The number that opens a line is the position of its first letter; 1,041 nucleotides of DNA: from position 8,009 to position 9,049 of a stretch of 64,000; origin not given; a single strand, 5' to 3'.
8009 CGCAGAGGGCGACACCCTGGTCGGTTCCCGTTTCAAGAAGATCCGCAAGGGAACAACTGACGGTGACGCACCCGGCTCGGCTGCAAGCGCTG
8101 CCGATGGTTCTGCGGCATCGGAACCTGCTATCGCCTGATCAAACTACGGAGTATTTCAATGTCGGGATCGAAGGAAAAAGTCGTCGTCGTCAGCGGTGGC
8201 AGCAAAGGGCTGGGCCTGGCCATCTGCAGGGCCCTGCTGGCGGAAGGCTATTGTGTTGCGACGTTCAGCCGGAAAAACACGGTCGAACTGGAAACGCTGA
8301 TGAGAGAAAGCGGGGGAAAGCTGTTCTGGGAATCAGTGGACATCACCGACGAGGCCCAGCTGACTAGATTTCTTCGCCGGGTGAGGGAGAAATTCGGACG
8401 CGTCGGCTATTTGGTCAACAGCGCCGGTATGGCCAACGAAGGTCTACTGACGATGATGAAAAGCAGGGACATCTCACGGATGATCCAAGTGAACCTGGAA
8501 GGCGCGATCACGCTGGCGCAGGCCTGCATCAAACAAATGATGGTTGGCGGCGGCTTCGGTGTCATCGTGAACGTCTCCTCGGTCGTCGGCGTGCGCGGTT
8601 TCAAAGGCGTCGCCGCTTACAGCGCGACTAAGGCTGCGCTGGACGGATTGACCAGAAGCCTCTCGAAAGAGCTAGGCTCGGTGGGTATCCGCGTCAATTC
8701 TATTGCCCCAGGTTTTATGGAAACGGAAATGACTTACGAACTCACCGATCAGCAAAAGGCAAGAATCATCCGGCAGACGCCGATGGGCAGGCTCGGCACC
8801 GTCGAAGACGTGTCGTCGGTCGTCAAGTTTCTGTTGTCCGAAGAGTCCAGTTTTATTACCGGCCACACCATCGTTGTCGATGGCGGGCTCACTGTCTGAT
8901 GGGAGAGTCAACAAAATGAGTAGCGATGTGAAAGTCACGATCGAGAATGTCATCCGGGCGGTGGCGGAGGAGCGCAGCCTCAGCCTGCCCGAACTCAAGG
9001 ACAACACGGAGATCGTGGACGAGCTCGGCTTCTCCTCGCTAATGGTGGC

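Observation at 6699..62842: Orphan ~56-kb trans-AT PKS cluster: 10 KS modules, pure polyketide, three beta-branches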

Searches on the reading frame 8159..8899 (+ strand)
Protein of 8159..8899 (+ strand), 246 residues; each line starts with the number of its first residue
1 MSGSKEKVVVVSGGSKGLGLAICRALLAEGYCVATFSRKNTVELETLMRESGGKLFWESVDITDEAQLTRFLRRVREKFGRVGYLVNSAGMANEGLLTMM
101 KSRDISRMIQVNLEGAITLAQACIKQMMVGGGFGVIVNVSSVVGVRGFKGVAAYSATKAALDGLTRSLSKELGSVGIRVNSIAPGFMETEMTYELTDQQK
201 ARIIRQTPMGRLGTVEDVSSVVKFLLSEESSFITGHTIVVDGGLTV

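Call 3: search_protein_families(library=pfam, proteins=[window:8159-8899:+])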
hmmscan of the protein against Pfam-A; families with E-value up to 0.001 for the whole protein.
window:8159-8899:+ (246 aa): 5 families
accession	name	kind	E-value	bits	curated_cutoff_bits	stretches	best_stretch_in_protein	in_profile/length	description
PF13561.12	adh_short_C2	-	4.7e-61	206.8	27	1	16-245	6-236/236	Enoyl-(Acyl carrier protein) reductase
PF00106.31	adh_short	-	2.9e-53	180.7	26.6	1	7-199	1-194/195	short chain dehydrogenase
PF08659.16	KR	-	1e-19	71.6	22.6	1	9-170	3-165/180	KR domain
PF23441.1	SDR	-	2.3e-09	37.4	27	1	8-244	9-255/258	SDR-like rossmann domain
PF01370.27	Epimerase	-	3.4e-07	30.4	20.9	1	9-173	1-161/240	NAD dependent epimerase/dehydratase family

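Call 61: search_protein_families(library=ncbifam, proteins=[window:8159-8899:+], max_evalue=0.001)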
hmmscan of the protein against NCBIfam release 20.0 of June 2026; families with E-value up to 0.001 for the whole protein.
window:8159-8899:+ (246 aa): 234 families (the best 25 are shown)
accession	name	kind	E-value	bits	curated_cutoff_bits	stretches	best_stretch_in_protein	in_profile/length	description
TIGR01830.1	3oxo_ACP_reduc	equivalog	1.5e-68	231.1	297.75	1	9-244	1-238/239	3-oxoacyl-[acyl-carrier-protein] reductase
NF009466.0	PRK12826.1-2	subfamily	1.9e-61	207.7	222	1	6-244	3-244/248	3-oxoacyl-ACP reductase FabG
NF004197.0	PRK05653.1-1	equivalog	4.9e-61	206.5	332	1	5-245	6-247/249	3-oxoacyl-ACP reductase FabG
NF005559.1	PRK07231.1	subfamily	7.1e-61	205.9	215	1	5-246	3-249/249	glucose 1-dehydrogenase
NF004198.0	PRK05653.1-3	equivalog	6.4e-59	199.4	296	1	4-246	5-248/248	3-oxoacyl-ACP reductase FabG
NF004199.0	PRK05653.1-4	equivalog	4.8e-57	193.4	301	1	6-245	5-246/247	3-oxoacyl-ACP reductase FabG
TIGR01829.1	AcAcCoA_reduct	subfamily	1.2e-55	188.8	302.1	1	7-244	1-240/242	acetoacetyl-CoA reductase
NF005067.0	PRK06484.1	equivalog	6.8e-55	186.6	713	1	5-245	272-512/524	short chain dehydrogenase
NF047420.2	EF_P_mod_YmfI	equivalog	2.8e-54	184.4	238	1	9-244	2-235/236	elongation factor P 5-aminopentanone reductase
NF009464.0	PRK12824.1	subfamily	7.5e-54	183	269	1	6-244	2-242/245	3-oxoacyl-ACP reductase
NF006070.0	PRK08213.1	subfamily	6.5e-53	179.9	279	1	6-246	12-258/259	gluconate 5-dehydrogenase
NF052558.1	MBtsdlDhBudC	equivalog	1.9e-52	178.3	270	1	5-245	2-242/250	meso-2,3-butanediol dehydrogenase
NF040605.2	mycolic_FabG1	exception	6.5e-52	176.7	420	1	7-245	2-230/233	3-oxoacyl-ACP reductase FabG1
NF005893.0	PRK07856.1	equivalog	6e-51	173.2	255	1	4-243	7-240/255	SDR family oxidoreductase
NF004200.0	PRK05653.1-5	equivalog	2.9e-50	171.1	273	1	7-244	3-241/242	3-oxoacyl-ACP reductase FabG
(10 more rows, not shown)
